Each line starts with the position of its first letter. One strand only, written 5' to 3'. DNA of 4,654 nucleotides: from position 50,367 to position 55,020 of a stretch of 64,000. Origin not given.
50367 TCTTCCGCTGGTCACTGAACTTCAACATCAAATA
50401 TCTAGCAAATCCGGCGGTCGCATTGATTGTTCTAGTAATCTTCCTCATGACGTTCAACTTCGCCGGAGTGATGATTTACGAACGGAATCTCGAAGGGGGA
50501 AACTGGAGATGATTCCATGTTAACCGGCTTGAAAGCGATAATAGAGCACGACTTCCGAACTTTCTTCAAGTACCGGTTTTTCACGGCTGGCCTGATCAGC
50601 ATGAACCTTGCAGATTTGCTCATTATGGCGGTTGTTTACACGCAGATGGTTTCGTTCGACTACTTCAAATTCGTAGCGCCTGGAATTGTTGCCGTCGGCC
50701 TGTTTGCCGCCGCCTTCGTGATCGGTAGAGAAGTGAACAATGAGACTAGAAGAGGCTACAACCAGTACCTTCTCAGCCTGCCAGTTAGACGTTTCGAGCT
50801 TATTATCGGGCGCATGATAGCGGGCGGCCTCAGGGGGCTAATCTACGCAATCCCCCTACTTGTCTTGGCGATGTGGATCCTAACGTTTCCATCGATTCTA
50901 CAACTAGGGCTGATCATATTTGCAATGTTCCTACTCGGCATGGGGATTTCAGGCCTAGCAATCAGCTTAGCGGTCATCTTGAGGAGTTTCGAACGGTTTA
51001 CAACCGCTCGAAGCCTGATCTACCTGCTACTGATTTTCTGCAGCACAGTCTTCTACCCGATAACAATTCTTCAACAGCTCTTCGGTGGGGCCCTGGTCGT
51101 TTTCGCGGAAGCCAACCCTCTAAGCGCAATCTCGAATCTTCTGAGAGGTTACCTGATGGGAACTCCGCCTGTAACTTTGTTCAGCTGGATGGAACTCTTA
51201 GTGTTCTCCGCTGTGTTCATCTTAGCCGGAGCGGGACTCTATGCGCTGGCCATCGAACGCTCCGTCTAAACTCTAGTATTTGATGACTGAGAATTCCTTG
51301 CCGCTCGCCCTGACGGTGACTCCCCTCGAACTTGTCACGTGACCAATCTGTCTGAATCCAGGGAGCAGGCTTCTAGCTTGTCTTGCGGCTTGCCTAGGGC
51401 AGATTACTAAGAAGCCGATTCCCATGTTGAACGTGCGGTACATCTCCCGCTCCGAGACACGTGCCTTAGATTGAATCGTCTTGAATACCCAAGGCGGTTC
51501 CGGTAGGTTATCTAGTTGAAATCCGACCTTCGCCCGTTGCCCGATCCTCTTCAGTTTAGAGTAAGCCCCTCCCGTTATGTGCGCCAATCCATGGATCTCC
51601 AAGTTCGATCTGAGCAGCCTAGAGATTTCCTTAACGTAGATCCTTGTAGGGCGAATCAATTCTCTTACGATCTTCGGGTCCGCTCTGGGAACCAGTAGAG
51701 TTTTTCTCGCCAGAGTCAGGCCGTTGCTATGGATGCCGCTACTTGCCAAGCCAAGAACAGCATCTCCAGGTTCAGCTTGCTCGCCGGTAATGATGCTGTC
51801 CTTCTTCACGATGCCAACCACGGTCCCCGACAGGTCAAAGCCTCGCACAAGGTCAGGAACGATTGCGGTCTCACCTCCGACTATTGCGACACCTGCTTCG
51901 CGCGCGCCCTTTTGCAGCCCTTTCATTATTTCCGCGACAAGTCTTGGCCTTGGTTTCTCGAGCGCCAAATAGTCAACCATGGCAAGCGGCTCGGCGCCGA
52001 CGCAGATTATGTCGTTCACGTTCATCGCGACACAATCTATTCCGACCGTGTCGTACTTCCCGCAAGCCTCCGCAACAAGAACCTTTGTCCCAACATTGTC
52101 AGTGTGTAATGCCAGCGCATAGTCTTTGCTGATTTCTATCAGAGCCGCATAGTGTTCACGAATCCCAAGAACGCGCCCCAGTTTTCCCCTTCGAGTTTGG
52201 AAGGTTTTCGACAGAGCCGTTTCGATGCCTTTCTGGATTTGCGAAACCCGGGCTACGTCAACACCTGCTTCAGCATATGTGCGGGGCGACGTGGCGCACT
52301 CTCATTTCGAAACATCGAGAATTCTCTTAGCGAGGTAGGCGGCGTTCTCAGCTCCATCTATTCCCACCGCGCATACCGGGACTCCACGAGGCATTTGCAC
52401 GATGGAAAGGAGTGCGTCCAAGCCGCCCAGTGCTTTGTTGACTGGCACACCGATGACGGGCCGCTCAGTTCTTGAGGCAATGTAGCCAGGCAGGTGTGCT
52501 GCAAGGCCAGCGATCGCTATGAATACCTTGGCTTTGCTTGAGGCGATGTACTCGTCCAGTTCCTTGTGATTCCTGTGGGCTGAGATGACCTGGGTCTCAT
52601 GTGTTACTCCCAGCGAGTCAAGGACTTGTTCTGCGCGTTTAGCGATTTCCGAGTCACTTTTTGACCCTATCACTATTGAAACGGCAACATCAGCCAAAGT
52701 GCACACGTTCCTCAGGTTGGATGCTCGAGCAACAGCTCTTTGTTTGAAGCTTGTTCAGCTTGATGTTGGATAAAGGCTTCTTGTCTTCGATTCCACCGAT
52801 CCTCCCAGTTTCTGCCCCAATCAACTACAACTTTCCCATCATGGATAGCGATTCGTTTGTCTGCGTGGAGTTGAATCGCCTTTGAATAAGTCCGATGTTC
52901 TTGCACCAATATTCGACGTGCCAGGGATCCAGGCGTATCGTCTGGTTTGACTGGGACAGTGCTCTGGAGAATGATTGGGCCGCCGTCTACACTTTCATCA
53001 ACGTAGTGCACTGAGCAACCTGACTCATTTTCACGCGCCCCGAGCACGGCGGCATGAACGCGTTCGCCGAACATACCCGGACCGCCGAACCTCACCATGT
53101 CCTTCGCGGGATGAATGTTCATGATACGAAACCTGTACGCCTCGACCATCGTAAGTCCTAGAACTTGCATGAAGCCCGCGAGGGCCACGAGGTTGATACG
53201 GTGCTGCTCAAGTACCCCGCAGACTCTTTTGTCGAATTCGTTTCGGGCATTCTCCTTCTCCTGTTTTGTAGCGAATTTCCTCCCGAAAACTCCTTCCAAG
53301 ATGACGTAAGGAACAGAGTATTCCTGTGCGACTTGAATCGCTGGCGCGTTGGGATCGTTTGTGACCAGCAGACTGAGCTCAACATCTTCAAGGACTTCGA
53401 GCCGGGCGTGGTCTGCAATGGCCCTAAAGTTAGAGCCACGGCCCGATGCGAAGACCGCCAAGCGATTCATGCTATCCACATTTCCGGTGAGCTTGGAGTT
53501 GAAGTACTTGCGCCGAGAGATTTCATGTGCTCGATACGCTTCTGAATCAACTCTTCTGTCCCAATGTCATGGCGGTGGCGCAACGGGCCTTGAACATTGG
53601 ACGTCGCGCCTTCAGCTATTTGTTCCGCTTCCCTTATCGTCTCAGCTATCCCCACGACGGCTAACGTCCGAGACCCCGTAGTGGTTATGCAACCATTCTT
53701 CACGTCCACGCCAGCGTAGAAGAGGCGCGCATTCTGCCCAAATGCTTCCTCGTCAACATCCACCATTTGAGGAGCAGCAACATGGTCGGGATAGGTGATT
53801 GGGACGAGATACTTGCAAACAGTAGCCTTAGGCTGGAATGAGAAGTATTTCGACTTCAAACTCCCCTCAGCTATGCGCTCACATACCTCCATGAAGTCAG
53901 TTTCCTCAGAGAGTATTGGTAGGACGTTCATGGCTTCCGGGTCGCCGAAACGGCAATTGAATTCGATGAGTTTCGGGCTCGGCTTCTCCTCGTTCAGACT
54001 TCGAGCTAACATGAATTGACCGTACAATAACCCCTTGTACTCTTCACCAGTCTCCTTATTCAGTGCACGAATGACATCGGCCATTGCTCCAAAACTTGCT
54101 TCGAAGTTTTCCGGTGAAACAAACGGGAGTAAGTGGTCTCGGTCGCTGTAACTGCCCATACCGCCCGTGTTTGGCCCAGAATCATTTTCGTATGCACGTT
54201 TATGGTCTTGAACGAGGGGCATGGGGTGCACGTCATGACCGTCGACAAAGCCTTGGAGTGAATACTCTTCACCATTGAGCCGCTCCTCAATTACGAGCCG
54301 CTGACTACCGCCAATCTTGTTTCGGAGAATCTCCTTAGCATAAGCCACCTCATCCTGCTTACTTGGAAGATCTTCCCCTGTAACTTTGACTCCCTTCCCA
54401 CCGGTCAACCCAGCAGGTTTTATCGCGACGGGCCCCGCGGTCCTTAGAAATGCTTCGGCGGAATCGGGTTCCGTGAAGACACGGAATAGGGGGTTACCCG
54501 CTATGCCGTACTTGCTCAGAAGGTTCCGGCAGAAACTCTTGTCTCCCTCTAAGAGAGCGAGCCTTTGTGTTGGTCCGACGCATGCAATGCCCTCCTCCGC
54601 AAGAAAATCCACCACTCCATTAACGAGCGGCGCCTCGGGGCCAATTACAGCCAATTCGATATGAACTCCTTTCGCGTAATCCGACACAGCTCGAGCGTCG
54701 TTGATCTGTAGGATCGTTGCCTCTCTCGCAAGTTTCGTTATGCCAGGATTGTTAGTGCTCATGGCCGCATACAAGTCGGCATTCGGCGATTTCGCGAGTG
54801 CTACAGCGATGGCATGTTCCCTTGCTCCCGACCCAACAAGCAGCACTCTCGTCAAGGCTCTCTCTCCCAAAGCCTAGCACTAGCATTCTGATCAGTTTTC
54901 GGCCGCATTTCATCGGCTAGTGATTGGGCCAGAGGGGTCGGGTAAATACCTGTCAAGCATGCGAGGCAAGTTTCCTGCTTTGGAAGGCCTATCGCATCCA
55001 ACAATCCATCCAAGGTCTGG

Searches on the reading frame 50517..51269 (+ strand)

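Call 17: search_protein_families(library=pfam, proteins=[window:50517-51269:+], max_evalue=0.0001)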
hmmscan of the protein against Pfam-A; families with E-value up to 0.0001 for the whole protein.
window:50517-51269:+ (250 aa): 3 families
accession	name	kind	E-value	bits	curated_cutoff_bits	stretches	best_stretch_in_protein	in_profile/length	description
PF01061.29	ABC2_membrane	-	7e-13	49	26.9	1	5-212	3-209/211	ABC-2 type transporter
PF12698.13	ABC2_membrane_3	-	1.1e-10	41.6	31.6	1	46-238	157-345/347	ABC-2 family transporter protein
PF12679.13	ABC2_membrane_2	-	5.7e-05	22.9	27.2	1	39-237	60-273/283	ABC-2 family transporter protein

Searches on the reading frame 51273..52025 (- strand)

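Call 17: search_protein_families(library=pfam, proteins=[window:51273-52025:-], max_evalue=0.0001)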
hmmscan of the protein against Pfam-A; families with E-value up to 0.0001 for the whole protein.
window:51273-52025:- (250 aa): 2 families
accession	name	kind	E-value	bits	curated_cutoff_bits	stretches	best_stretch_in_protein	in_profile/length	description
PF02769.27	AIRS_C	-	8.2e-22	78.5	23.1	1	85-239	1-154/156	AIR synthase related protein, C-terminal domain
PF00586.29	AIRS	-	1.5e-19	70.9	24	1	1-73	42-112/112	AIR synthase related protein, N-terminal domain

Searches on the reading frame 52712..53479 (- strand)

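Call 17: search_protein_families(library=pfam, proteins=[window:52712-53479:-], max_evalue=0.0001)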
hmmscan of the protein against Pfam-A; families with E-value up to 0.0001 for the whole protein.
window:52712-53479:- (255 aa): 1 family
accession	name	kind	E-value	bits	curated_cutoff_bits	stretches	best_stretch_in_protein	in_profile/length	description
PF00551.24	Formyl_trans_N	-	2.1e-33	116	26.1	1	6-202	2-181/181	Formyl transferase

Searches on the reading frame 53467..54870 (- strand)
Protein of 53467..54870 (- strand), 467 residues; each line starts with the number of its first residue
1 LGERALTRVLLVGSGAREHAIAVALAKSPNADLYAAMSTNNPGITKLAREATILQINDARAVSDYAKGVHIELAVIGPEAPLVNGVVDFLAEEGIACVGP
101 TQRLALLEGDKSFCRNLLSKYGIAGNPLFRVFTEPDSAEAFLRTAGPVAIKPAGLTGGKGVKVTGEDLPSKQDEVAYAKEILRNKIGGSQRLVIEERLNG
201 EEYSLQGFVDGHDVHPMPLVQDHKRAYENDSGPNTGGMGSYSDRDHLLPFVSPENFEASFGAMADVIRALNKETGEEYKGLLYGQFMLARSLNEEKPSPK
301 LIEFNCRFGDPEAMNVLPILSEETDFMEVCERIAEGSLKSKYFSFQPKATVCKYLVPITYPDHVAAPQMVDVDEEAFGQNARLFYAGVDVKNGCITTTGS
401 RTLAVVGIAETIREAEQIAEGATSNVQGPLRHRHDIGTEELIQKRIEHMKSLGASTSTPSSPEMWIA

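Call 17: search_protein_families(library=pfam, proteins=[window:53467-54870:-], max_evalue=0.0001)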
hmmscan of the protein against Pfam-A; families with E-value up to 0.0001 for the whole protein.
window:53467-54870:- (467 aa): 3 families
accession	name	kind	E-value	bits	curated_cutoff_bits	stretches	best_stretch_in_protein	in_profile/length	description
PF01071.24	GARS_A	-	1.5e-53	182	27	1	109-313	1-194/194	Phosphoribosylglycinamide synthetase, ATP-grasp (A) domain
PF02844.21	GARS_N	-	2.8e-27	95.8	29.5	1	8-108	2-100/100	Phosphoribosylglycinamide synthetase, N domain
PF02843.22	GARS_C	-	3.2e-15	56.7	34.8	1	350-438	1-91/92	Phosphoribosylglycinamide synthetase, C domain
